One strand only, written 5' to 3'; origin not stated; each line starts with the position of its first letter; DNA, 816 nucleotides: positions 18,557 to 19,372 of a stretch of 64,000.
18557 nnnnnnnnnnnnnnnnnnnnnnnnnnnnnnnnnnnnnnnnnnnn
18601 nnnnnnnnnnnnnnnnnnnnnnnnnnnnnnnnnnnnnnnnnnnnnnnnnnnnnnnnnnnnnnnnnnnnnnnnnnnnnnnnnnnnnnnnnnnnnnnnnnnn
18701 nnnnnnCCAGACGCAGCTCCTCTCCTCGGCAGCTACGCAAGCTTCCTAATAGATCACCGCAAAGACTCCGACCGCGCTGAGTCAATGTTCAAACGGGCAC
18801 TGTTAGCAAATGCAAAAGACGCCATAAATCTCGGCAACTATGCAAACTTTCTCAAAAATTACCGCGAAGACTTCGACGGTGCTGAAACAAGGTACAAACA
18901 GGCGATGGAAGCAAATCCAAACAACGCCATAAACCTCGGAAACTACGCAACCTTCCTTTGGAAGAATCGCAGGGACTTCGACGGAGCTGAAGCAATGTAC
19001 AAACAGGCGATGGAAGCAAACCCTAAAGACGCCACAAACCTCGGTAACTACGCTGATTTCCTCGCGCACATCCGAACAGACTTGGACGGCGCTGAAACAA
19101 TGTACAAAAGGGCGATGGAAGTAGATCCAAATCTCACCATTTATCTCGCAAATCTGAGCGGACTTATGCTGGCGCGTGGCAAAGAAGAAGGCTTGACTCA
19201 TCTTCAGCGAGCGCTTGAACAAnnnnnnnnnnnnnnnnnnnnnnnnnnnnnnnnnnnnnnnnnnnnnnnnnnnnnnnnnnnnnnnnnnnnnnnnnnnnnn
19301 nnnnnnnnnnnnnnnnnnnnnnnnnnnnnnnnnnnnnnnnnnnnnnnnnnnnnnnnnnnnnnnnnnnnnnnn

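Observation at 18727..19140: Near-identical 102-nt tandem repeats inside the SIR2-TPR gene (one TPR per repeat)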

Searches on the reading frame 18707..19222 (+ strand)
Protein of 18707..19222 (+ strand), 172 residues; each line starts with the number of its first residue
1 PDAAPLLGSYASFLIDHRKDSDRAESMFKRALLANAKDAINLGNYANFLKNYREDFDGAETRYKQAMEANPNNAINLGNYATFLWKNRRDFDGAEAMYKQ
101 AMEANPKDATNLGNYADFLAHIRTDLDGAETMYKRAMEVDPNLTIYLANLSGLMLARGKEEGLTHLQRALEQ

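Call 76: search_solved_structures(query=window:18707-19222:+, max_evalue=0.000001, show_alignments=4)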
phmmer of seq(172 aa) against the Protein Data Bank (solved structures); distinct sequences matched with E-value up to 0.000001: 14.
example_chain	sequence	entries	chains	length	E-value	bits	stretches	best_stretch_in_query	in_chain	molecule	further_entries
7ntf_A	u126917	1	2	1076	1.9e-16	64.1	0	23-154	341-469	Isoform 1 of UDP-N-acetylglucosamine--peptide N-acetylglucosaminyltransferase 110 kDa subu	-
7yeh_B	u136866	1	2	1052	4.3e-16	62.9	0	23-154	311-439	UDP-N-acetylglucosamine--peptide N-acetylglucosaminyltransferase 110 kDa subunit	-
7yea_A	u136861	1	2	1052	4.8e-16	62.8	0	23-154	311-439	UDP-N-acetylglucosamine--peptide N-acetylglucosaminyltransferase 110 kDa subunit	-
1w3b_A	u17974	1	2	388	1.4e-15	61.3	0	61-170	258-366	UDP-N-ACETYLGLUCOSAMINE--PEPTIDE N-ACETYLGLUCOSAMINYLTRANSFERASE 110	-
6eou_A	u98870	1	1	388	1.9e-15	60.8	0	61-170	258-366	UDP-N-acetylglucosamine--peptide N-acetylglucosaminyltransferase 110 kDa subunit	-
7obi_A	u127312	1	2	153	4.4e-14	56.4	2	43-153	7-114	CTPR-rv4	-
6b85_J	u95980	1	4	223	2.3e-08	37.8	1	27-142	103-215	TMHC4_R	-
7y4i_A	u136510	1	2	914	1.1e-07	35.7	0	27-151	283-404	Probable UDP-N-acetylglucosamine--peptide N-acetylglucosaminyltransferase SPINDLY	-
8dtf_A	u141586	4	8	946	1.2e-07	35.5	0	27-151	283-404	Probable UDP-N-acetylglucosamine--peptide N-acetylglucosaminyltransferase SPINDLY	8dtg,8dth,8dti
8c6j_S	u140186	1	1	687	1.3e-07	35.4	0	9-117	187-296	Crooked neck-like protein 1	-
5mqf_O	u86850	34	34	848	3.2e-07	34.1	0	9-116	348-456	Crooked neck-like protein 1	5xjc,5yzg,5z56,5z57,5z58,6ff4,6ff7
8ch0_A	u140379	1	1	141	5e-07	33.4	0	40-171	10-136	Consensus tetratricopeptide repeat protein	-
2fo7_A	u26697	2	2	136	5.7e-07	33.3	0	53-171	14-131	SYNTHETIC CONSENSUS TPR PROTEIN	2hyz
1na0_A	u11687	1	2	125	6.8e-07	33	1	41-151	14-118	designed protein CTPR3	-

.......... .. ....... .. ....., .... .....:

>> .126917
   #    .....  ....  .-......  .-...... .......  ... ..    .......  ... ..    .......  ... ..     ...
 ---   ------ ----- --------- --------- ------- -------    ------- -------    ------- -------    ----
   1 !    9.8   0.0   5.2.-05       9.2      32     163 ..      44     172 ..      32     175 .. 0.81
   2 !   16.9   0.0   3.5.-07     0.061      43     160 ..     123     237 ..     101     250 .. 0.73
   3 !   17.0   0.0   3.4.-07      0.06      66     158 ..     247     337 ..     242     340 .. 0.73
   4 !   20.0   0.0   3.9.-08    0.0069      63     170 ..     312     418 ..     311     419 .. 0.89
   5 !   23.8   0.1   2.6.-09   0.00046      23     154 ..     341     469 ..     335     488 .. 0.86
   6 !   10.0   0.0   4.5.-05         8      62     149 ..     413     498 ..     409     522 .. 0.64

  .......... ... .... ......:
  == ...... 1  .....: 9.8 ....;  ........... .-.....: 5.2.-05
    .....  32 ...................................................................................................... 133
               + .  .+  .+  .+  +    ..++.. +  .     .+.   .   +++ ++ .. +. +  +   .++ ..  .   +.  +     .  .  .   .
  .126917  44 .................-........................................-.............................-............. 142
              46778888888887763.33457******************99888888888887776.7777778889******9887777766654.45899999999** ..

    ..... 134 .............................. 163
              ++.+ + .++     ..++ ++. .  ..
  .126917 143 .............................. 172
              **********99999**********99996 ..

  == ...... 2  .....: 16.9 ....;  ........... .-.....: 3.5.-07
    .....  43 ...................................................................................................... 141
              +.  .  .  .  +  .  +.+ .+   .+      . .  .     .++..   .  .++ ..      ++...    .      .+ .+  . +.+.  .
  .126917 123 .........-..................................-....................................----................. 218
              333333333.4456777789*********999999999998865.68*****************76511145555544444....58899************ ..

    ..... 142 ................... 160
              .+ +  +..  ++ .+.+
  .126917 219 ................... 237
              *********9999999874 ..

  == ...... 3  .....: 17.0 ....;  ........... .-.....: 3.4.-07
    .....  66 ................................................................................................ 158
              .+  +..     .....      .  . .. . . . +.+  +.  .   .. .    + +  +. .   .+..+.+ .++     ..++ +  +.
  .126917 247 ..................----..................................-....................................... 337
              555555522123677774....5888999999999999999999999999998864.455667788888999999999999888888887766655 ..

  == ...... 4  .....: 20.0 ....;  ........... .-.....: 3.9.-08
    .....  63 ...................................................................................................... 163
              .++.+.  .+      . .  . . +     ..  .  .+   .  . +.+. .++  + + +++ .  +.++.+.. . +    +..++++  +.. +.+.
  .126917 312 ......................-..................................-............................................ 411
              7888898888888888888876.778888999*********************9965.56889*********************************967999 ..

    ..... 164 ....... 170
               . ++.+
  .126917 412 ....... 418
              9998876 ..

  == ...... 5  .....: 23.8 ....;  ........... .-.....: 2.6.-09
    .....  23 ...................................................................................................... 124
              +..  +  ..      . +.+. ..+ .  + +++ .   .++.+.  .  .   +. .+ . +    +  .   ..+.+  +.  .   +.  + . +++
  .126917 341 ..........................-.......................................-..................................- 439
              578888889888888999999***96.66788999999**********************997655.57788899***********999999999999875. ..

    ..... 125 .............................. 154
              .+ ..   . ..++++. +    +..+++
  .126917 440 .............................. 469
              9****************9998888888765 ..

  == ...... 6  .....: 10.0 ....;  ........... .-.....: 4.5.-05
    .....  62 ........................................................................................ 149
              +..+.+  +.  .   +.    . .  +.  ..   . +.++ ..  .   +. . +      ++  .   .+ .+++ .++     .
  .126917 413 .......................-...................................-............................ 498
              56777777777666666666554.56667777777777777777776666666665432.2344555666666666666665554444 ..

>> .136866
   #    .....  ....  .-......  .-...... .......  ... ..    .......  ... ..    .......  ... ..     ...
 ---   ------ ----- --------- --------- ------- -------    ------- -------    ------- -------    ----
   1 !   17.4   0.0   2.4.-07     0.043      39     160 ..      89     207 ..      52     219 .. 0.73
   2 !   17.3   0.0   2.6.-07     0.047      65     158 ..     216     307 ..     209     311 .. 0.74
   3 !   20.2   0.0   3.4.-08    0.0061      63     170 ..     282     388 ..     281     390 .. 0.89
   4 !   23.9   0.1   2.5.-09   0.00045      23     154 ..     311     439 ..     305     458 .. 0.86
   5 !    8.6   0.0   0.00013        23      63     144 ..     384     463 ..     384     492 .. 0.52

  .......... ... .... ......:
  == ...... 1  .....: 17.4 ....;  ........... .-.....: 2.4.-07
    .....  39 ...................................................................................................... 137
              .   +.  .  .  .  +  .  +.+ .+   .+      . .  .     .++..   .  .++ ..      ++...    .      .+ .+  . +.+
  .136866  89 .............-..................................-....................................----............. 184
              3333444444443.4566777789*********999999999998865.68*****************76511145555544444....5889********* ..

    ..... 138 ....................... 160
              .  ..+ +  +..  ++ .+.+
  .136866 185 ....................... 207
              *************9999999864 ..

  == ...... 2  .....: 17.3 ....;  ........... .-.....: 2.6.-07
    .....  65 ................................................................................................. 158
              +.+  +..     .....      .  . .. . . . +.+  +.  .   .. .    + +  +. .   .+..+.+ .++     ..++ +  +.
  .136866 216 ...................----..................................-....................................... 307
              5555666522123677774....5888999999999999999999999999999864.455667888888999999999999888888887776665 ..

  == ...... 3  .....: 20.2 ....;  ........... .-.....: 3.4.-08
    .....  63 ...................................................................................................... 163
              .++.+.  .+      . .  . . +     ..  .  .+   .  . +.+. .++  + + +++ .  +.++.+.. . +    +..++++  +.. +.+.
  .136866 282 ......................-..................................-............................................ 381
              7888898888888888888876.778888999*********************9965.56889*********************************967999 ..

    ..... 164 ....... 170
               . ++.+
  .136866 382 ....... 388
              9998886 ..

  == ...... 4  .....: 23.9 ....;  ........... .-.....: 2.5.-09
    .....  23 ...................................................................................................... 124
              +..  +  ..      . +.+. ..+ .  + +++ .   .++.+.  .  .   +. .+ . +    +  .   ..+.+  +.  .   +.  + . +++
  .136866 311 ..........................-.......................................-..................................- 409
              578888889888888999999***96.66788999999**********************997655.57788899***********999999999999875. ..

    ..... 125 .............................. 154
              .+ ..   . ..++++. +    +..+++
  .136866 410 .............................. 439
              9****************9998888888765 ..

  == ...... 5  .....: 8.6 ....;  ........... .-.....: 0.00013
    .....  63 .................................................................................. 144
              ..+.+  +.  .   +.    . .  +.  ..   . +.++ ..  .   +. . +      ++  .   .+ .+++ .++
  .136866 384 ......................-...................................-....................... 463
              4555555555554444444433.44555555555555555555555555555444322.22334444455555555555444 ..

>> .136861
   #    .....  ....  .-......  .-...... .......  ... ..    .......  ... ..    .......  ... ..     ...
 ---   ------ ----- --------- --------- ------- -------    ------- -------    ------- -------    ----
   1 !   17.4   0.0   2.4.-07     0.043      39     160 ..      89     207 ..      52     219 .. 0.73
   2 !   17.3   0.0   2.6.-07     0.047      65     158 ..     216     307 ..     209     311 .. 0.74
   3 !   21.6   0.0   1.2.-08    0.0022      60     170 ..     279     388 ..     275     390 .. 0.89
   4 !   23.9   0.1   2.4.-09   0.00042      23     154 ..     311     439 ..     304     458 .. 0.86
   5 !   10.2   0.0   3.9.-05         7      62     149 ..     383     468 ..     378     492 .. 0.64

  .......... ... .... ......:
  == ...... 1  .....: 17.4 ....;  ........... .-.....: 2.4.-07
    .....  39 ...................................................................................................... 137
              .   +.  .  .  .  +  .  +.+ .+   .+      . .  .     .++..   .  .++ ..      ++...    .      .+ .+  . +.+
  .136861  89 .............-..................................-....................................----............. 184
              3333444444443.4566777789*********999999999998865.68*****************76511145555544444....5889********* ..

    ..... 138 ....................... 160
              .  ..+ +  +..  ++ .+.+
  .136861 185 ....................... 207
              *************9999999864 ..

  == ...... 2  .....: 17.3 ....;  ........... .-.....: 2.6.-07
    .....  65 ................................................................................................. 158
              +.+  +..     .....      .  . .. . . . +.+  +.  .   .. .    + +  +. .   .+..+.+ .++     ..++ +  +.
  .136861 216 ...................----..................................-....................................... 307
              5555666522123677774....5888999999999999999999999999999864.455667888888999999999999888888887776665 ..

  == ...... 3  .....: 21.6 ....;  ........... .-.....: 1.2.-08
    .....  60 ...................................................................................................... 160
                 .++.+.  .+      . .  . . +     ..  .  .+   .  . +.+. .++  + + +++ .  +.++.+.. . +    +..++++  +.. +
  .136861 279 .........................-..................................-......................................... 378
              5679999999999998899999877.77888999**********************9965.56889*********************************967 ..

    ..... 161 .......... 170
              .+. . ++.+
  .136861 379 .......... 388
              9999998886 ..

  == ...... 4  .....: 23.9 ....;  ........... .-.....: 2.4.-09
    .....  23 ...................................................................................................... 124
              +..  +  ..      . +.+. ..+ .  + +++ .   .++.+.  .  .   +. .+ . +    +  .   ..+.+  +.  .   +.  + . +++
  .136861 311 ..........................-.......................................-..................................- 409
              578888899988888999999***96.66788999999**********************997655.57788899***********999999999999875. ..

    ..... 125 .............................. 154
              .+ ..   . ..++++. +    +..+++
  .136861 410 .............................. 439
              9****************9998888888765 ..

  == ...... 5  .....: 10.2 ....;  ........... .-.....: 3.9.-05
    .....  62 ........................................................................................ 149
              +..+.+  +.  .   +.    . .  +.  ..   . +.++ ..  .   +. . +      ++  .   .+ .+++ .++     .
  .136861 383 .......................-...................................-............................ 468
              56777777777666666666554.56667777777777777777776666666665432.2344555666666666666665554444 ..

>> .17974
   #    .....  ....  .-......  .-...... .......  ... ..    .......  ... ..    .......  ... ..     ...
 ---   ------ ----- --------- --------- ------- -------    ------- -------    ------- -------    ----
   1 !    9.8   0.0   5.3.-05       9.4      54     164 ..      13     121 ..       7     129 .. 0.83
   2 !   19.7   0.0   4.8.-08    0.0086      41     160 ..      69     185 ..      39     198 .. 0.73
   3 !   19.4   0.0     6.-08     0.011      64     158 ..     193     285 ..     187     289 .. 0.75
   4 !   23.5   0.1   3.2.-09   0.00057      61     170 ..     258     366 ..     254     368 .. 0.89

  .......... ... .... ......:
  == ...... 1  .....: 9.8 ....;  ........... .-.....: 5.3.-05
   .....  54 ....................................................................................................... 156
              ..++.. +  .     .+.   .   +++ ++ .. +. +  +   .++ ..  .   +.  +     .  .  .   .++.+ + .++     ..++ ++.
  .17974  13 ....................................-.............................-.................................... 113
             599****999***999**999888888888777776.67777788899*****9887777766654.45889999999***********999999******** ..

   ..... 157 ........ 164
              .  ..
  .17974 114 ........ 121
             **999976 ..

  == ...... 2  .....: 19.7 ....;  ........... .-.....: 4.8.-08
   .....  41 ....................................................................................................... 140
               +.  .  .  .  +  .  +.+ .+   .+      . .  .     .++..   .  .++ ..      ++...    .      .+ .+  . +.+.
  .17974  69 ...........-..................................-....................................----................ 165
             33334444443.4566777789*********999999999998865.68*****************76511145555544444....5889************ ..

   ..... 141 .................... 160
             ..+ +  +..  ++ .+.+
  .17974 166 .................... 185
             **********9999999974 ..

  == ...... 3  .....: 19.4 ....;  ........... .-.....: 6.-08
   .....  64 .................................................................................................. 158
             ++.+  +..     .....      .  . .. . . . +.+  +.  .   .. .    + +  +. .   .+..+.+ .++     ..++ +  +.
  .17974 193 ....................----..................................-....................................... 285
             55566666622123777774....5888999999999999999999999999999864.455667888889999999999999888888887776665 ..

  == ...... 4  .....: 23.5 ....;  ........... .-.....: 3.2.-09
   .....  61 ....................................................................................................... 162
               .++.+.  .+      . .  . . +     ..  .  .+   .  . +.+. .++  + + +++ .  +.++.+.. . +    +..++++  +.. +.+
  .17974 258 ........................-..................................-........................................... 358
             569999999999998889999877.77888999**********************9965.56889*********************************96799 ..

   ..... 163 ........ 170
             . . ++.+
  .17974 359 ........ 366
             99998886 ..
